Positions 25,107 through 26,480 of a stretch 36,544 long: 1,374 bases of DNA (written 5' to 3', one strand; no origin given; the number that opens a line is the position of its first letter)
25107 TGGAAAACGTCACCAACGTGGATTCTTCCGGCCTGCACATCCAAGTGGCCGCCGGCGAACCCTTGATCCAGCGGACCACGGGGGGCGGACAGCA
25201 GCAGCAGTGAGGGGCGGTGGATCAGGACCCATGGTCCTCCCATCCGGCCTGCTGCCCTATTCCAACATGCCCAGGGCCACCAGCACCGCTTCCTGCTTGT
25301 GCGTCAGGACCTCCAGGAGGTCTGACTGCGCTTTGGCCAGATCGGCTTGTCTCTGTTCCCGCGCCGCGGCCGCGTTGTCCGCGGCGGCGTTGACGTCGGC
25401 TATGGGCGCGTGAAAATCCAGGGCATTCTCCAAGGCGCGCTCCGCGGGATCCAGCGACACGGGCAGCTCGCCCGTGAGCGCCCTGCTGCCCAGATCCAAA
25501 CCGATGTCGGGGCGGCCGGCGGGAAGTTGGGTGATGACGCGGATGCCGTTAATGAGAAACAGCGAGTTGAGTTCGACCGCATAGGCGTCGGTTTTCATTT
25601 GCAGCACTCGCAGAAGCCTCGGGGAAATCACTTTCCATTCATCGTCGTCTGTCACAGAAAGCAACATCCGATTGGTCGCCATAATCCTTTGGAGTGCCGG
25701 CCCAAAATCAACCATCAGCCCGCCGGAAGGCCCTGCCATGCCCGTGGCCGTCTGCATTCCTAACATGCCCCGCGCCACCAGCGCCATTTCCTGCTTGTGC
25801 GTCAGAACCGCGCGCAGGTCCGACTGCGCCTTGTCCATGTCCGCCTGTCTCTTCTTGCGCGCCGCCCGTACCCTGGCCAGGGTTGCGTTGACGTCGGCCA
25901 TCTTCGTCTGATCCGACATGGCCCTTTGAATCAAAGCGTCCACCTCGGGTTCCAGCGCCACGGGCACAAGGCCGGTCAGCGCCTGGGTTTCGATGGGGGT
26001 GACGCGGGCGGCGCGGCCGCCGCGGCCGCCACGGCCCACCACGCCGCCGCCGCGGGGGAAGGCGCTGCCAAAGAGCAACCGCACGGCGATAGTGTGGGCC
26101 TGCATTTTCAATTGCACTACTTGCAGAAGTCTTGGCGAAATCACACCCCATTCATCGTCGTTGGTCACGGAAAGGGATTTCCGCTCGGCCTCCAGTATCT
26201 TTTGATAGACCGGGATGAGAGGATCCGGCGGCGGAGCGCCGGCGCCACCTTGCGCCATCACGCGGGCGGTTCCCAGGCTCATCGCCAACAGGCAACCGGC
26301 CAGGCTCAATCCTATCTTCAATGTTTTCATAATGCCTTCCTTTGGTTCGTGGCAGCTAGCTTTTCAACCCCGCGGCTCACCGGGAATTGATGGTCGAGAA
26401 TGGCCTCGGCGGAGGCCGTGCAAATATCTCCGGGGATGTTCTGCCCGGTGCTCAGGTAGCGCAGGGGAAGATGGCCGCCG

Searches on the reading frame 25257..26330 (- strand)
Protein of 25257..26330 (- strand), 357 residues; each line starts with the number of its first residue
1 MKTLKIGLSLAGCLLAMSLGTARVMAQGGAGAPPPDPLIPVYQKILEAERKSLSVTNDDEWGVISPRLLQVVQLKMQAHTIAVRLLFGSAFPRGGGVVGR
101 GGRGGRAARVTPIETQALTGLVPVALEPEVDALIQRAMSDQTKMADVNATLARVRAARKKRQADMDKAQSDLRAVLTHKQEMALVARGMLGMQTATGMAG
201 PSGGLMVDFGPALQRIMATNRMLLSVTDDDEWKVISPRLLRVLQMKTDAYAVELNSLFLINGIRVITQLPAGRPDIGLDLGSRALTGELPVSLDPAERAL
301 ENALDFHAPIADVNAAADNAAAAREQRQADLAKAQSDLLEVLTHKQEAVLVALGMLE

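Call 4: search_protein_families(library=pfam, proteins=[window:25257-26330:-], max_evalue=0.01)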
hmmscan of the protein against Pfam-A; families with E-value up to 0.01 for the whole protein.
window:25257-26330:- (357 aa): 0 families

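Call 5: search_protein_families(library=ncbifam, proteins=[window:25257-26330:-], max_evalue=1)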
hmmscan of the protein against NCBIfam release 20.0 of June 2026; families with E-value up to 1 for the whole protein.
window:25257-26330:- (357 aa): 3 families
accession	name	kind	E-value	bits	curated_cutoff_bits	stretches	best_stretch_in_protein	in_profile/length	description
NF052420.1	translocon_SseD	equivalog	0.0043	17.2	130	0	144-178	80-114/152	type III secretion system translocon protein SseD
TIGR03180.1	UraD_2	equivalog_domain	0.029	14.4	139.4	1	297-344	51-98/158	2-oxo-4-hydroxy-4-carboxy-5-ureidoimidazoline decarboxylase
NF058649.1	GTSAG_HSLs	subfamily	0.079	12.3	380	0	121-186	15-76/312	GTSAG motif subfamily hormone-sensitive lipase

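Call 15: find_homologous_proteins(query=window:25257-26330:-, max_evalue=0.001)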
Query window:25257-26330:- (357 aa): 33 proteins with E <= 0.001 among 8000 candidates.
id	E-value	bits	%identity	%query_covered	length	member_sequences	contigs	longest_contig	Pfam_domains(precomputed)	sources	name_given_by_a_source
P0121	8.8e-218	740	99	100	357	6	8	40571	-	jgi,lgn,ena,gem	jgi:Spy/CpxP family protein refolding chaperone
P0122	9.0e-142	490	65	100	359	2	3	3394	-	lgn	-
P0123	1.2e-140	487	66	100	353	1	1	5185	-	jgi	jgi:hypothetical protein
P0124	1.4e-127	444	61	95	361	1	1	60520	-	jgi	jgi:hypothetical protein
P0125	1.2e-120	421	59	100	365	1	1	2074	-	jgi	jgi:hypothetical protein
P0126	3.2e-119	416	57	100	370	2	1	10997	-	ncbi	ncbi:MAG: hypothetical protein ABSA47_09095 [Verrucomicrobiota bacterium]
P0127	5.5e-88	314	64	67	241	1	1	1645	-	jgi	jgi:hypothetical protein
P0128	3.0e-67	246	44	99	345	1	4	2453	-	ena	-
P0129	3.7e-67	245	45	99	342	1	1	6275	-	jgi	jgi:Spy/CpxP family protein refolding chaperone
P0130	6.3e-15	74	40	38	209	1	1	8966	-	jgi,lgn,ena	-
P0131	1.1e-14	73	42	40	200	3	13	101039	-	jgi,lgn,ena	jgi:hypothetical protein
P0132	1.6e-13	69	40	42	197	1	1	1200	-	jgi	jgi:hypothetical protein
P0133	4.2e-12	64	39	38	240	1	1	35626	-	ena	-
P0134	1.4e-10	59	32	46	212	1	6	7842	-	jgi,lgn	-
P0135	5.8e-9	54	38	38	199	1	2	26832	-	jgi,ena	jgi:hypothetical protein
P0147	2.0e-5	42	33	42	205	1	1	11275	-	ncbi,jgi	ncbi:MAG: hypothetical protein RLZZ15_3581 [Verrucomicrobiota bacterium]|jgi:Spy/CpxP family protein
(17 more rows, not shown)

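Call 16: find_encoding_contigs(protein=P0131, flank=10000, max_places=3)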
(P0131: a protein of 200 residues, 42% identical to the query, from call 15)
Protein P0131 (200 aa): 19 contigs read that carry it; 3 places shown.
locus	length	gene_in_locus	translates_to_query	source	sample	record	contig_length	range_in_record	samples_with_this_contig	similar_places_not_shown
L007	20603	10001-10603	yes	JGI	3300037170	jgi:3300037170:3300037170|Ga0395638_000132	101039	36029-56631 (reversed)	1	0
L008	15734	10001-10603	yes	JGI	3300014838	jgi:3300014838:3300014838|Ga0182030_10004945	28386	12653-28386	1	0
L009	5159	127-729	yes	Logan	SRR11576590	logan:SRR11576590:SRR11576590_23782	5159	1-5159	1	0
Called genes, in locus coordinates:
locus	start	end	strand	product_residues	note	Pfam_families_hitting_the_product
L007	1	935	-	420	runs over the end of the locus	PF05065:Phage_capsid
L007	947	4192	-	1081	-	PF04860:Phage_portal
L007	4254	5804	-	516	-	PF03237:Terminase_6N (weak), PF17289:Terminase_6C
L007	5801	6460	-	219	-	-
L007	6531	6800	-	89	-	-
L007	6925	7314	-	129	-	-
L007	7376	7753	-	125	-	-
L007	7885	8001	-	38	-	-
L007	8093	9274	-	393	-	PF00248:Aldo_ket_red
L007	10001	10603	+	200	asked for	-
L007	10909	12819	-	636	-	-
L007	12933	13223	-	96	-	-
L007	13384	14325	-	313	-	-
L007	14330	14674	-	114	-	-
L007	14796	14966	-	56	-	-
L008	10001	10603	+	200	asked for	-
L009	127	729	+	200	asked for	-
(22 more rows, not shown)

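Call 17: find_encoding_contigs(protein=P0133, flank=10000, max_places=2)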
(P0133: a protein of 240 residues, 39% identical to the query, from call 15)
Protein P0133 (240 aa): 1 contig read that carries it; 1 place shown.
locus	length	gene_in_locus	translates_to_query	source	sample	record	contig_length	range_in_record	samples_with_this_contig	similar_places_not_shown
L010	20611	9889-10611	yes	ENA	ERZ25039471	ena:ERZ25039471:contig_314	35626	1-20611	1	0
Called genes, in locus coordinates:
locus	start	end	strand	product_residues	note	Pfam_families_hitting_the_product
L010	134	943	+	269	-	PF01609:DDE_Tnp_1 (weak)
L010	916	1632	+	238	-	-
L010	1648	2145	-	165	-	-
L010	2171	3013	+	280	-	PF13276:HTH_21, PF00665:rve, PF13683:rve_3, PF13333:rve_2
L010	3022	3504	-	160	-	-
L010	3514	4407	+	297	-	PF14520:HHH_5 (weak), PF14490:HHH_RecD2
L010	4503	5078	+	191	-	PF13749:HATPase_c_4, PF21247:Fic-like_C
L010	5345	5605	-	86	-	-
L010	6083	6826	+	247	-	PF01381:HTH_3 (weak), PF13560:HTH_31 (faint)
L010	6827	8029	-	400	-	PF00589:Phage_integrase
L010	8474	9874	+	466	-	PF00027:cNMP_binding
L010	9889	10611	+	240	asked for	-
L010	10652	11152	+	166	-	PF01029:NusB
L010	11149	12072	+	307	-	PF02811:PHP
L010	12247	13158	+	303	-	PF02881:SRP54_N (weak), PF00448:SRP54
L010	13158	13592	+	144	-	PF01402:RHH_1 (weak), PF08753:NikR_C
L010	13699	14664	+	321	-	PF01891:CbiM, PF13190:PDGLE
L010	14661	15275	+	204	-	PF02361:CbiQ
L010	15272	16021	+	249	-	PF00005:ABC_tran, PF13304:AAA_21 (faint)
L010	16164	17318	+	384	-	PF00465:Fe-ADH, PF13685:Fe-ADH_2 (weak), PF25137:ADH_Fe_C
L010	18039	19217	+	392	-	PF00365:PFK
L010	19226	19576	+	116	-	PF09864:MliC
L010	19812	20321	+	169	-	-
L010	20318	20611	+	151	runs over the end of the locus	-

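Call 41: search_protein_families(library=pfam, proteins=[window:25257-26330:-, P0131, P0133, P0147], max_evalue=10)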
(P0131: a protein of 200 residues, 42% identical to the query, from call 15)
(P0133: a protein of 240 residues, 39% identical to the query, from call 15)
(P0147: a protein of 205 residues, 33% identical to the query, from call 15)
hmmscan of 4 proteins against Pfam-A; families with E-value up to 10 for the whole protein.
window:25257-26330:- (357 aa): 3 families
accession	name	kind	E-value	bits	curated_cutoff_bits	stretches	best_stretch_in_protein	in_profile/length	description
PF05752.16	Calici_MSP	-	0.082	13.3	25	1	302-349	6-51/165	Calicivirus minor structural protein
PF09989.15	DUF2229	-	0.78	9.8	29.4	1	300-354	132-187/218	CoA enzyme activase uncharacterised domain (DUF2229)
PF07813.17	LTXXQ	-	3.5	8.8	24.3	0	137-186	46-98/100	LTXXQ motif family protein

P0131 (200 aa): 1 family
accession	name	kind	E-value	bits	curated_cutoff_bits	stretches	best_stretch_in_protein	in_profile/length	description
PF02272.25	DHHA1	-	0.082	13.8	25.9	1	104-146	54-96/102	DHHA1 domain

P0133 (240 aa): 4 families
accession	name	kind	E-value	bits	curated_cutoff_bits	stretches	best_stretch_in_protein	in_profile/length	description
PF21404.3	AMG1_III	-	0.2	11.9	27.1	1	188-225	78-114/140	Phosphoacetylglucosamine mutase AMG1, domain III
PF10814.13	CwsA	-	0.24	12.1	26.7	1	193-237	32-76/134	Cell wall synthesis protein CwsA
PF22782.1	SDE2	-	0.41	12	26.4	1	90-108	1-19/100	Splicing regulator SDE2, SDE2 domain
PF17352.7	MFS18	-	2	9.2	25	1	79-105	61-87/96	Male Flower Specific protein 18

P0147 (205 aa): 0 families

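Call 44: search_solved_structures(query=A2, max_evalue=10, show_alignments=2)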
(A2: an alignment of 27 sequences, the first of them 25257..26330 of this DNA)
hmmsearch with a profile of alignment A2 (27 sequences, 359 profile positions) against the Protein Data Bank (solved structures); distinct sequences matched with E-value up to 10: 14.
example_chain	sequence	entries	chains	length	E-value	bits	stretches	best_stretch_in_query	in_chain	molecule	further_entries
5xu0_A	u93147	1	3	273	0.037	16.1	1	145-180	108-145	Membrane-fusion protein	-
5oym_H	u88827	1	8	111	0.57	12.2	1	31-71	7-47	PC4 and SFRS1-interacting protein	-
5xxu_A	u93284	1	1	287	0.87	11.6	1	204-240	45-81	Ribosomal protein uS2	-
9nk8_C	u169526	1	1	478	1.1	11.3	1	26-76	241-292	Sam37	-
9nk6_C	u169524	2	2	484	1.1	11.3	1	26-76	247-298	Sam37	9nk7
7bev_A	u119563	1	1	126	1.1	11.3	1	148-180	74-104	Sperm-associated antigen 1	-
6wuh_C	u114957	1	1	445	1.1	11.3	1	26-76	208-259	Tom37 domain-containing protein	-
8zq6_A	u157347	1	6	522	1.1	11.2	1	91-154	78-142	Fusion glycoprotein F0,Fibritin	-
6epc_L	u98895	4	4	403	1.4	10.9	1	128-182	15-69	Proteasome 26S subunit, ATPase 6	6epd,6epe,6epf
9szv_E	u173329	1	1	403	1.4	10.9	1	128-182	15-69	26S proteasome regulatory subunit 10B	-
22mm_E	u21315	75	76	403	1.4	10.9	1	128-182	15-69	Proteasome 26S subunit, ATPase 6 | 26S protease regulatory subunit 10B | 26S proteasome regulatory subunit 10B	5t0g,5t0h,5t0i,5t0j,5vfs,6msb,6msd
5m32_f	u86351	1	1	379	1.9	10.5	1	129-182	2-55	26S protease regulatory subunit 10B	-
12bm_E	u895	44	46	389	1.9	10.5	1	129-182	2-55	26S protease regulatory subunit 10B | 26S proteasome regulatory subunit 10B | RPT4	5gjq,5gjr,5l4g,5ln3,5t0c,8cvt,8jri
8v0d_B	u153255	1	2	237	2.2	10.3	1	30-64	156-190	Ubch5B-RING3 of MIB1 fusion protein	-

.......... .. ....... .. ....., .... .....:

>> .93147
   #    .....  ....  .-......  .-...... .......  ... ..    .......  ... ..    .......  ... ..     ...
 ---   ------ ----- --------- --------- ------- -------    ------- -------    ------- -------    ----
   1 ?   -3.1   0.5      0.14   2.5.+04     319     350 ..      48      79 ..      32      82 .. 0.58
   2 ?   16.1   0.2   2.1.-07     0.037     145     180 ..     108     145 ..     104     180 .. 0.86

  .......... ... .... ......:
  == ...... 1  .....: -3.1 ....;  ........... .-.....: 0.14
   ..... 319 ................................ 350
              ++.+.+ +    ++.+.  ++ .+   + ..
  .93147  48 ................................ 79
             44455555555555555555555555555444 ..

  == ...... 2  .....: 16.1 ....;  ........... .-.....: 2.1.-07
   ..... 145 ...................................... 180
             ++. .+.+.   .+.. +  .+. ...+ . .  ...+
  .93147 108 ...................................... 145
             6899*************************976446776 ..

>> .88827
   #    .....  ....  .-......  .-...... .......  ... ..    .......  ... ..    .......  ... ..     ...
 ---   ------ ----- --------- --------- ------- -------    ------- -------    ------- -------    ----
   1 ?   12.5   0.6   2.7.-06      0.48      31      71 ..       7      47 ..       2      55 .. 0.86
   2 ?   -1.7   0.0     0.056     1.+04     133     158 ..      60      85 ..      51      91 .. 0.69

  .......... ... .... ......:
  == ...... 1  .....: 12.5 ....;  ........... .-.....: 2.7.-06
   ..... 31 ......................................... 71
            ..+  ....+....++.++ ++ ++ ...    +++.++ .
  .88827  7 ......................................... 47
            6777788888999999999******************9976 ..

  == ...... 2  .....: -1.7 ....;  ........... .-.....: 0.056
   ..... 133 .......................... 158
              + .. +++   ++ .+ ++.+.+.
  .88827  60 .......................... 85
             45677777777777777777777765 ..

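Call 53: predict_structure(alignment_id=A2)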
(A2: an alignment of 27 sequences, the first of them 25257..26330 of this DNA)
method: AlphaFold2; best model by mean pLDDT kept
length: 357 residues; sequences in the alignment: 27
mean_pLDDT: 81.4   pTM: 0.80
mean pLDDT of the five models: 81.4, 78.6, 78.5, 77.1, 74.2
residues with pLDDT >= 90: 189; 70-90: 76; 50-70: 55; < 50: 37
segments of 3 or more residues with pLDDT < 50: 1-5, 10-17, 23-28, 94-107
pLDDT, mean of each block of 10 residues (from residue 1): 47 48 48 80 93 96 97 91 79 48 48 67 71 92 95 94 95 96 93 81 80 88 95 97 92 84 63 57 64 90 93 94 92 97 96 92
secondary structure, 60 per line:
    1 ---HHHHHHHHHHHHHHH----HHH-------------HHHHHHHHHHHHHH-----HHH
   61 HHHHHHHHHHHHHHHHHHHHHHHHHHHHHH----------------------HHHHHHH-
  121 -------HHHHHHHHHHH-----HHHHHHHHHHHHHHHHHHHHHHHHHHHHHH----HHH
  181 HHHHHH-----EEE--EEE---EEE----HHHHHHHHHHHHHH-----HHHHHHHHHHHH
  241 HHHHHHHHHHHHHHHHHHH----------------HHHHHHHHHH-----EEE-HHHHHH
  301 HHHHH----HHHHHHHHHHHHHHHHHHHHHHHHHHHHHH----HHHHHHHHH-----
elements in order: H4-18 H39-52 H58-90 H113-119 H128-138 H144-173 H178-186 E192-194 E197-199 E203-205 H210-223 H229-259 H276-285 E291-293 H295-305 H310-339 H344-352

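Call 55: fold_search(model_id=the predicted structure, library=pdb)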
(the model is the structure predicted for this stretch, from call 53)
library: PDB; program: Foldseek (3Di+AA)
matches with E <= 10: 266; with E <= 0.001: 0
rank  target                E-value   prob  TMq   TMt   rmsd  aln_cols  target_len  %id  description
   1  4w8p_A                4.8e-02  0.11  0.09  0.11  27.2       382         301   12  Crystal structure of RIAM TBS1 in complex with talin R7R8 domains (released 2014-12-03)
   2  6twn_B                6.0e-02  0.11  0.10  0.11  27.3       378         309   10  Crystal structure of Talin1 R7R8 in complex with CDK1 (206-223) (released 2021-05-12)
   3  6gy7_A                6.3e-02  0.28  0.13  0.14  39.3       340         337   10  Crystal structure of XaxB from Xenorhabdus nematophil (released 2018-07-25)
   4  7n6g_3N               1.5e-01  0.15  0.13  0.12  39.1       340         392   13  C1 of central pair (released 2022-05-18)
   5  7n6g_3M               1.6e-01  0.15  0.13  0.12  40.2       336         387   14  C1 of central pair (released 2022-05-18)
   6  4oyf_A                2.0e-01  0.09  0.11  0.11  23.3       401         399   11  Crystal structure of GLTPH R397A IN Sodium-bound state (released 2014-08-13)
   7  4dhd                  2.1e-01  0.11  0.14  0.14  23.6       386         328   13  Crystal structure of isoprenoid synthase A3MSH1 (TARGET EFI-501992) from Pyrobaculum calidifontis (released 2012-02-08)
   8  6ivm_C                2.1e-01  0.10  0.09  0.11  20.1       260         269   10  Crystal structure of a membrane protein P143A (released 2019-11-06)
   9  2nwx_B                2.5e-01  0.10  0.14  0.12  22.9       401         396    9  Crystal structure of GltPh in complex with L-aspartate and sodium ions (released 2007-02-27)
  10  9bgz                  2.7e-01  0.09  0.13  0.13  23.2       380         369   11  Ancestral uncoupled aspartate transporter, apo conditions, high-affinity state (released 2025-03-12)
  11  7zw4_A                2.7e-01  0.05  0.09  0.10  26.8       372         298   11  Crystal structure of Talin R7R8 domains with Caskin-2 LD-peptide (released 2023-05-31)
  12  2nwl_B                2.9e-01  0.11  0.13  0.12  22.6       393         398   10  Crystal structure of GltPh in complex with L-Asp (released 2007-02-27)
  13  2nwl_A                2.9e-01  0.11  0.13  0.12  23.6       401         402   11  Crystal structure of GltPh in complex with L-Asp (released 2007-02-27)
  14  2nwl_C                3.0e-01  0.11  0.13  0.12  23.8       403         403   10  Crystal structure of GltPh in complex with L-Asp (released 2007-02-27)
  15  6jlf_C                3.2e-01  0.09  0.09  0.12  20.3       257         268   12  Crystal structure of a bacterial Bestrophin homolog from Klebsiella pneumoniae D179A mutation - HR (released 2019-11-13)
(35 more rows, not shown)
